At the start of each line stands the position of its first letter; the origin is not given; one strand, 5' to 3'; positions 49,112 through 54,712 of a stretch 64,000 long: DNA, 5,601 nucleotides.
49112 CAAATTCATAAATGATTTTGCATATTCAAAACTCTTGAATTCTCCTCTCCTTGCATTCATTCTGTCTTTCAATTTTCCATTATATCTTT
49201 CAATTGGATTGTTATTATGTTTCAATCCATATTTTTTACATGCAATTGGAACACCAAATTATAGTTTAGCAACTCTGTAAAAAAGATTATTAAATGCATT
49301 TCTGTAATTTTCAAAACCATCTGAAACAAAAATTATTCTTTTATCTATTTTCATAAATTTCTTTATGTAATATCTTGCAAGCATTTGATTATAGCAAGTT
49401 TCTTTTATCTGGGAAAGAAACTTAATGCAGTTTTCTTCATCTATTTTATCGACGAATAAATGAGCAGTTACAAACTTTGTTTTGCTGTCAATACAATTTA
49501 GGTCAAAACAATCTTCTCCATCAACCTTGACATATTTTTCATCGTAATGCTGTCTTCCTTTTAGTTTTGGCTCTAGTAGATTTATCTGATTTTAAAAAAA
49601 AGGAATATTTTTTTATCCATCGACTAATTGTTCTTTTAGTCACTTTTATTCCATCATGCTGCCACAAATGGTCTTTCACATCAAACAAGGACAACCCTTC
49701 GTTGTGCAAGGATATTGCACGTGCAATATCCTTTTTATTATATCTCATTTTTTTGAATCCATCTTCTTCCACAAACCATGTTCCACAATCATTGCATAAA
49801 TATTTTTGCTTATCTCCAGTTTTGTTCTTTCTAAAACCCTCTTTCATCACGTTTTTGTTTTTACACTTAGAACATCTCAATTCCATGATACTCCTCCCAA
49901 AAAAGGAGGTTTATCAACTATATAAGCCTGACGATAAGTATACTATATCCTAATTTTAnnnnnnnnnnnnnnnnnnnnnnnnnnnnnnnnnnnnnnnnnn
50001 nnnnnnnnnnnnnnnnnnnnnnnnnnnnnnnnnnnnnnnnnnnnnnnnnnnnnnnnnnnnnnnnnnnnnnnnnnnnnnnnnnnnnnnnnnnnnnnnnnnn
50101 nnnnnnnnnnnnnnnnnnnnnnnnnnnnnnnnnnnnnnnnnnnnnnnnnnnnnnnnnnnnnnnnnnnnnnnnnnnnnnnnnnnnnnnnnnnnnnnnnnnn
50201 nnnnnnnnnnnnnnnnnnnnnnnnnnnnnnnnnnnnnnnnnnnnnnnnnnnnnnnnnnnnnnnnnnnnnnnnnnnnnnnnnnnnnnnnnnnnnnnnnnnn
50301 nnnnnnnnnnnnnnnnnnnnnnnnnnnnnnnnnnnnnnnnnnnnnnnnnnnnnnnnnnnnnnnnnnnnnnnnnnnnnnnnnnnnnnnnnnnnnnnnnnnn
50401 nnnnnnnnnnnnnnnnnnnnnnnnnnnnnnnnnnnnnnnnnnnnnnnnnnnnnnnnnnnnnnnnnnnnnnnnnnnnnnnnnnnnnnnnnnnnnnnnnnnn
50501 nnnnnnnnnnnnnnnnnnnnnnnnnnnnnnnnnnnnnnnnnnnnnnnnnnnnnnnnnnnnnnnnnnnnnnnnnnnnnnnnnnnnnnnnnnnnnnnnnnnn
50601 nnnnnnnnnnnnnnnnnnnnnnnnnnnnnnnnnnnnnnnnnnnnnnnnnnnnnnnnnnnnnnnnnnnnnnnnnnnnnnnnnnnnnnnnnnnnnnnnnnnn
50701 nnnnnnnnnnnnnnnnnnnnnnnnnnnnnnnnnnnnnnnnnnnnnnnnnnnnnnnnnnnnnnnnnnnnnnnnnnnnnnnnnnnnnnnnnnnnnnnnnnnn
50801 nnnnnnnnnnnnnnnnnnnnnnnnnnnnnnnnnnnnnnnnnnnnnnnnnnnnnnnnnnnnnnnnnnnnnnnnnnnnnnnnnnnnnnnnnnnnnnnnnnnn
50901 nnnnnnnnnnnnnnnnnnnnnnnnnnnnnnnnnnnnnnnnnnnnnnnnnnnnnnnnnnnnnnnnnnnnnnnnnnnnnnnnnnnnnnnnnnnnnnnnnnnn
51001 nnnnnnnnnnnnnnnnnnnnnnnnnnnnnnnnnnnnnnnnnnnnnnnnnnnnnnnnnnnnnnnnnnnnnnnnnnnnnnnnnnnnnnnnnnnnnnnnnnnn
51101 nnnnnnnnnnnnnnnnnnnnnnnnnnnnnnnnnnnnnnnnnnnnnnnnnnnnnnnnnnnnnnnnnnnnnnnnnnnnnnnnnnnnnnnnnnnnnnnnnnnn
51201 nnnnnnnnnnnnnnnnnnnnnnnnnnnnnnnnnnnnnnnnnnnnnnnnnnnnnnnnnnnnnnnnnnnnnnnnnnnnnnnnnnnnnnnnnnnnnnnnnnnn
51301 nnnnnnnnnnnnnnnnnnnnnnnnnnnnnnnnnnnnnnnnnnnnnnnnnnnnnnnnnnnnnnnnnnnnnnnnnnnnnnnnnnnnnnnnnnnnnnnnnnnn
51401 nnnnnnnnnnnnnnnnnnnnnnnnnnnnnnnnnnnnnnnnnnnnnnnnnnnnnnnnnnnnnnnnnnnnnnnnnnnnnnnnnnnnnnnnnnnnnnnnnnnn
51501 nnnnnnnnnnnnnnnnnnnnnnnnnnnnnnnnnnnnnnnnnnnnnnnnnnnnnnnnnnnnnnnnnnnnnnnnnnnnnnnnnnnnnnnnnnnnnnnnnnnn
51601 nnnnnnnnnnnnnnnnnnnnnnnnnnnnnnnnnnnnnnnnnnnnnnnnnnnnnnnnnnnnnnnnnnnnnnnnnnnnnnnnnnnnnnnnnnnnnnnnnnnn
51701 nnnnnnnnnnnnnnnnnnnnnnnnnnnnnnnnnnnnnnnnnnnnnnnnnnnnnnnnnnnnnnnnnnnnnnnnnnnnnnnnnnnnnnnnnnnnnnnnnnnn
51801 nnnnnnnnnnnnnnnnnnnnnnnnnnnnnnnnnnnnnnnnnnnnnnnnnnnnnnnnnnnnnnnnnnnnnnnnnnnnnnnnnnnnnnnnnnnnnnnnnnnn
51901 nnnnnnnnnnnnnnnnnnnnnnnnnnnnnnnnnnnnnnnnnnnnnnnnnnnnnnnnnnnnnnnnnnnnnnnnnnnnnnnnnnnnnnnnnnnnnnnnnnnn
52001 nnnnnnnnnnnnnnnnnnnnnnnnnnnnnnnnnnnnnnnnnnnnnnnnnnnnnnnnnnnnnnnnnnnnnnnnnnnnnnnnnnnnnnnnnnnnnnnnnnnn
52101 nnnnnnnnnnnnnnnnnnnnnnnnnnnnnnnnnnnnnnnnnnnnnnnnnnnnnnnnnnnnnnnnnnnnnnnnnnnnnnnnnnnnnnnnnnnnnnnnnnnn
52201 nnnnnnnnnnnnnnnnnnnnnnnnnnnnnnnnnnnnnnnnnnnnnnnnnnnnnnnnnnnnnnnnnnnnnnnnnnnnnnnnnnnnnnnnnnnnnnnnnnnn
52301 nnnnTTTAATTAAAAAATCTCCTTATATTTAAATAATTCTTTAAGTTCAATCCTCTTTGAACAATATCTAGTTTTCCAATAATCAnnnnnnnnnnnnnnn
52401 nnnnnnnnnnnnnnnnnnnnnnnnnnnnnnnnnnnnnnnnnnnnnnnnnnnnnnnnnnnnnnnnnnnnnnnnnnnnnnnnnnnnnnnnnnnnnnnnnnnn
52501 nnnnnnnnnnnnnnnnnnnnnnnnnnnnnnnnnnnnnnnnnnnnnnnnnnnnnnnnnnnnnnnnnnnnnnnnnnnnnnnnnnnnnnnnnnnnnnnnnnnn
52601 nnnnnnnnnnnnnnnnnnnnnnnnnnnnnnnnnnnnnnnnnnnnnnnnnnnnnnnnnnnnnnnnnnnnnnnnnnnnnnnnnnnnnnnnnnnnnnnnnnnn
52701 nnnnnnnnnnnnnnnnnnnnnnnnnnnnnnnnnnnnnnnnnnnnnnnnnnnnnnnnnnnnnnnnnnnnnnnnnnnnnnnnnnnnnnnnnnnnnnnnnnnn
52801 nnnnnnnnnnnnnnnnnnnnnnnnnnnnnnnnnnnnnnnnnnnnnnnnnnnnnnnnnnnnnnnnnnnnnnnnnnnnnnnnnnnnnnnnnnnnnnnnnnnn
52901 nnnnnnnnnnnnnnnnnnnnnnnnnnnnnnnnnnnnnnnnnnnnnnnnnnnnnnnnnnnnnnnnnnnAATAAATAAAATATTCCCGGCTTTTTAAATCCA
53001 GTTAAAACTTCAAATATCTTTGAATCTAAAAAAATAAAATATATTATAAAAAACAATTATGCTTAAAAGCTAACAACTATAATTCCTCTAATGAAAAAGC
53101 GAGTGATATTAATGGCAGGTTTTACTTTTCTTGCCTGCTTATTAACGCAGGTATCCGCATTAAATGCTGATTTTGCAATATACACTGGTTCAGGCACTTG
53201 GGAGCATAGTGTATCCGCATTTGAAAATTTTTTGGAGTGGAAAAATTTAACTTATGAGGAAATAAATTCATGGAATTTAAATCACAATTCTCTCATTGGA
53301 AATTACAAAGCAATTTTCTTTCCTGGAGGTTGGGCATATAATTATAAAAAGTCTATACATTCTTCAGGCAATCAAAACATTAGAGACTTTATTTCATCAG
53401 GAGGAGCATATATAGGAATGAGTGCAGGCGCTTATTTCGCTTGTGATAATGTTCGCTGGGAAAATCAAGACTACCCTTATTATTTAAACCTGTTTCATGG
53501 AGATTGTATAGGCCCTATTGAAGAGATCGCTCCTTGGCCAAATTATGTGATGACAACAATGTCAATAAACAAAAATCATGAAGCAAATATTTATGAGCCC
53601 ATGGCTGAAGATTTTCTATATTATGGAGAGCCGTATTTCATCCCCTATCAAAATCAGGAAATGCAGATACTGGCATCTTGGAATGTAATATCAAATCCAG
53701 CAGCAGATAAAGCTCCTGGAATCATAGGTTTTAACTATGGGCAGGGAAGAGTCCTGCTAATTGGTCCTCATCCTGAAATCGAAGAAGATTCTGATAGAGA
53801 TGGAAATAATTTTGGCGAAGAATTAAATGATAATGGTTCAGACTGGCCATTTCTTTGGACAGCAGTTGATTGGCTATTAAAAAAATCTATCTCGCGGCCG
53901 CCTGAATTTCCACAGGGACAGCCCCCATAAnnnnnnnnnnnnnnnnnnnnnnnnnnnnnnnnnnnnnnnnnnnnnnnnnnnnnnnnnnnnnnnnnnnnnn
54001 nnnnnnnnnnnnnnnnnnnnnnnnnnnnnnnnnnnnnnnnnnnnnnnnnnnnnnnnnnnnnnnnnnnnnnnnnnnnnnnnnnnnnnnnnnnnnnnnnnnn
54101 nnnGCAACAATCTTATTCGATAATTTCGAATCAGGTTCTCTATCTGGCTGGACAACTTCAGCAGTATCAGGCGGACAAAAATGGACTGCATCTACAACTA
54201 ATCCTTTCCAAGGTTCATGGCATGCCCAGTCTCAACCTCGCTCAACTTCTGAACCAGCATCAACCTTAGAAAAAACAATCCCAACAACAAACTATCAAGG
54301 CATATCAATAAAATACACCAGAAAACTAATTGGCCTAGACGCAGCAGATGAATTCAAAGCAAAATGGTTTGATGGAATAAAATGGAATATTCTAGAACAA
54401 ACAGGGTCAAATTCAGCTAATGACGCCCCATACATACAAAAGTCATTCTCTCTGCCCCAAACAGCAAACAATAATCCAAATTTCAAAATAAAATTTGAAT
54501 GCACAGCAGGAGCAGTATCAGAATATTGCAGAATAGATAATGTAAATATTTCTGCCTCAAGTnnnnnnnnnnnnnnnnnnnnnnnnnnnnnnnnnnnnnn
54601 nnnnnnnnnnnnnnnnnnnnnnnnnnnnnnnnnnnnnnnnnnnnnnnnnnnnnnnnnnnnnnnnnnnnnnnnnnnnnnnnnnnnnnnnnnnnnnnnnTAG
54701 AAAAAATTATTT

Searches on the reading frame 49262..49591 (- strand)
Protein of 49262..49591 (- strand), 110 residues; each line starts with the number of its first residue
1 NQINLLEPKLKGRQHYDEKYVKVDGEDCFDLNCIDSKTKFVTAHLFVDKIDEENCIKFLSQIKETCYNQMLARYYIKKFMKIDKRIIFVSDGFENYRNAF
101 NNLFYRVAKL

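Call 22: search_protein_families(library=pfam, proteins=[window:49262-49591:-], max_evalue=0.01)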
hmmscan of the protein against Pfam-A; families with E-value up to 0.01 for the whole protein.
window:49262-49591:- (110 aa): 1 family
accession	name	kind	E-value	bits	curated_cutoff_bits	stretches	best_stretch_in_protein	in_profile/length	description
PF13610.12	DDE_Tnp_IS240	-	2.6e-05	24.8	27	1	15-64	5-53/139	DDE domain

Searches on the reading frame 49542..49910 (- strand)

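Call 22: search_protein_families(library=pfam, proteins=[window:49542-49910:-], max_evalue=0.01)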
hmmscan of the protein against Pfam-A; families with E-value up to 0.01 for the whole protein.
window:49542-49910:- (123 aa): 1 family
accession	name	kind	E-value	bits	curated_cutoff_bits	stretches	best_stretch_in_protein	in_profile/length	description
PF25208.1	DUF7838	-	0.0049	17.2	28.5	1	9-50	5-47/55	Domain of unknown function (DUF7838)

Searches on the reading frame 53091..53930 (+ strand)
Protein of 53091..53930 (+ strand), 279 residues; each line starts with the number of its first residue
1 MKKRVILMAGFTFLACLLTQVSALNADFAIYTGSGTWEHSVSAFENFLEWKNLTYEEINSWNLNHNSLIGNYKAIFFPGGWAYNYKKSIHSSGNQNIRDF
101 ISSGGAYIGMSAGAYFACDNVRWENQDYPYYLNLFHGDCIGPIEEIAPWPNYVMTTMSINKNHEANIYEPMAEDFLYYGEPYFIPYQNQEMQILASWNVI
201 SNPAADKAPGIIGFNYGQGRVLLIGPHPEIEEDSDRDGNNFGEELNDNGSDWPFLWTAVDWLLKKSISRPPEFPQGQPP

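Call 7: search_protein_families(library=pfam, proteins=[window:53091-53927:+], max_evalue=1)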
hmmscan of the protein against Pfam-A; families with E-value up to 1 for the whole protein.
window:53091-53927:+ (279 aa): 5 families
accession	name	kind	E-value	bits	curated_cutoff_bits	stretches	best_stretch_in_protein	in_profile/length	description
PF09825.15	BPL_N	-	1.2e-23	83.8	24.2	1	29-233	4-224/283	Biotin-protein ligase, N terminal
PF03575.23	Peptidase_S51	-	7.3e-05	23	23.9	1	34-129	42-142/206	Peptidase family S51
PF06283.17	ThuA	-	0.0004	21.1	33.4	1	36-223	15-183/209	Trehalose utilisation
PF24784.1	Temptin_C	-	0.071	14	27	1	231-253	60-82/98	Temptin C-terminal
PF07685.20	GATase_3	-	0.19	11.7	27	1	42-115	11-86/196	CobB/CobQ-like glutamine amidotransferase domain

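Call 13: find_encoding_contigs(protein=window:53091-53930:+, flank=3000, max_places=6)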
Protein window:53091-53930:+ (279 aa): no gene with exactly this product is on record in the collection.

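Call 45: search_protein_families(library=ncbifam, proteins=[window:53091-53927:+], max_evalue=0.01)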
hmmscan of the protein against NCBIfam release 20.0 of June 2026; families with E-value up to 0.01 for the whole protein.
window:53091-53927:+ (279 aa): 1 family
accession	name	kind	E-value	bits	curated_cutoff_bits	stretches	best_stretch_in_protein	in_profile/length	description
NF003642.0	PRK05282.1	equivalog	3.2e-06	26.8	156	1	31-125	39-134/233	dipeptidase PepE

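Call 54: predict_structure(alignment_id=A4)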
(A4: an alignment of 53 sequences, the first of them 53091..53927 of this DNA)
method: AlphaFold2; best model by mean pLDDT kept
length: 279 residues; sequences in the alignment: 53
mean_pLDDT: 88.8   pTM: 0.85
mean pLDDT of the five models: 88.8, 88.5, 87.7, 87.1, 86.3
residues with pLDDT >= 90: 199; 70-90: 45; 50-70: 19; < 50: 16
segments of 3 or more residues with pLDDT < 50: 232-240, 242-244, 276-279
pLDDT, mean of each block of 10 residues (from residue 1): 83 79 82 94 91 97 97 97 96 98 98 96 93 96 93 93 95 91 97 98 97 98 87 43 54 92 95 55
secondary structure, 60 per line:
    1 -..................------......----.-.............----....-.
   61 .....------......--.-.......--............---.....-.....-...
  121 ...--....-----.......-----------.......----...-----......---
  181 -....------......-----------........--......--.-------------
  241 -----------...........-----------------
elements in order: H2-19 E26-31 H38-50 E55-58 H60-65 E72-77 H82-88 H91-102 E106-110 H112-116 E118-123 E126-129 E135-141 E153-159 E172-177 E182-185 E192-197 E209-216 E219-224 H252-262

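Call 56: fold_search(model_id=the predicted structure, library=pdb)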
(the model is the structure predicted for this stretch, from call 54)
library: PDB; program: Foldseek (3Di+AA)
matches with E <= 10: 1147; with E <= 0.001: 144
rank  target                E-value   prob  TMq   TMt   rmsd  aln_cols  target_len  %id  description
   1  4gud_A                1.8e-08  1.00  0.49  0.67   4.5       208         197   11  Crystal Structure of Amidotransferase HisH from Vibrio cholerae (released 2012-09-12)
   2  4jqs_A                2.4e-08  1.00  0.50  0.56   6.9       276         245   15  Crystal structure of a Putative thua-like protein (BACUNI_01602) from Bacteroides uniformis ATCC 8492 at 2.30 A resolu (released 2013-05-08)
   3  4gud_B                9.0e-08  1.00  0.50  0.66   4.5       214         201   12  Crystal Structure of Amidotransferase HisH from Vibrio cholerae (released 2012-09-12)
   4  8ibt_A                2.4e-07  1.00  0.48  0.21   6.1       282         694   11  Crystal structure of GH42 beta-galactosidase BiBga42A from Bifidobacterium longum subspecies infantis E318S mutant in  (released 2023-06-07)
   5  6ymu_B                2.5e-07  1.00  0.53  0.71   3.8       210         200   14  Imidazole Glycerol Phosphate Synthase (released 2020-07-22)
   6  7ac8_D                2.5e-07  1.00  0.53  0.71   3.9       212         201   14  Molecular basis for the unique allosteric activation mechanism of the heterodimeric imidazole glycerol phosphate synth (released 2021-05-19)
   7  8ibr                  2.5e-07  1.00  0.46  0.20   9.0       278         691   12  Crystal structure of GH42 beta-galactosidase BiBga42A from Bifidobacterium longum subspecies infantis in complex with gl (released 2023-06-07)
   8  5dfa_A                3.0e-07  1.00  0.47  0.20   5.3       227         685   10  3D structure of the E323A catalytic mutant of Gan42B, a GH42 beta-galactosidase from G. stearothermophilus (released 2015-12-09)
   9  7ac8_B                3.4e-07  1.00  0.57  0.75   4.6       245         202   13  Molecular basis for the unique allosteric activation mechanism of the heterodimeric imidazole glycerol phosphate synth (released 2021-05-19)
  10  1kxj_B                3.4e-07  1.00  0.49  0.66   4.3       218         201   13  The Crystal Structure of Glutamine Amidotransferase from Thermotoga maritima (released 2002-03-20)
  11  1kxj_A                3.9e-07  1.00  0.52  0.69   3.9       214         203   13  The Crystal Structure of Glutamine Amidotransferase from Thermotoga maritima (released 2002-03-20)
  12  4oif_B                3.9e-07  1.00  0.46  0.20   4.9       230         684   10  3D structure of Gan42B, a GH42 beta-galactosidase from G. (released 2015-02-04)
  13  3tts_A                4.1e-07  1.00  0.50  0.22   4.1       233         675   11  Crystal structure of beta-galactosidase from Bacillus circulans sp. alkalophilus (released 2012-03-21)
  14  6ezn_G                4.7e-07  1.00  0.48  0.36   6.8       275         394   13  Cryo-EM structure of the yeast oligosaccharyltransferase (OST) complex (released 2018-01-17)
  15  6h5e_A                5.3e-07  1.00  0.46  0.51   7.1       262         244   13  Crystal Structure of the GatD/MurT Enzyme Complex from Staphylococcus aureus with bound AMPPNP (released 2018-09-05)
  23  6ymu_F                9.7e-07  1.00  0.52  0.70   3.9       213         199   14  Imidazole Glycerol Phosphate Synthase (released 2020-07-22)
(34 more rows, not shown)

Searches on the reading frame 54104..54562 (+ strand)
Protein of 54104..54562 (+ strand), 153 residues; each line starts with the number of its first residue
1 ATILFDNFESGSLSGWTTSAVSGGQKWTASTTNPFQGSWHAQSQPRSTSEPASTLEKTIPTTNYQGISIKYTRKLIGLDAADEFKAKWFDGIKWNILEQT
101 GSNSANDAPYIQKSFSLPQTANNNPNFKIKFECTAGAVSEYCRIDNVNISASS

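Call 40: search_protein_families(library=pfam, proteins=[window:54104-54562:+], max_evalue=1)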
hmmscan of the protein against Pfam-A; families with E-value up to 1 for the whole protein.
seq(153 aa): 0 families
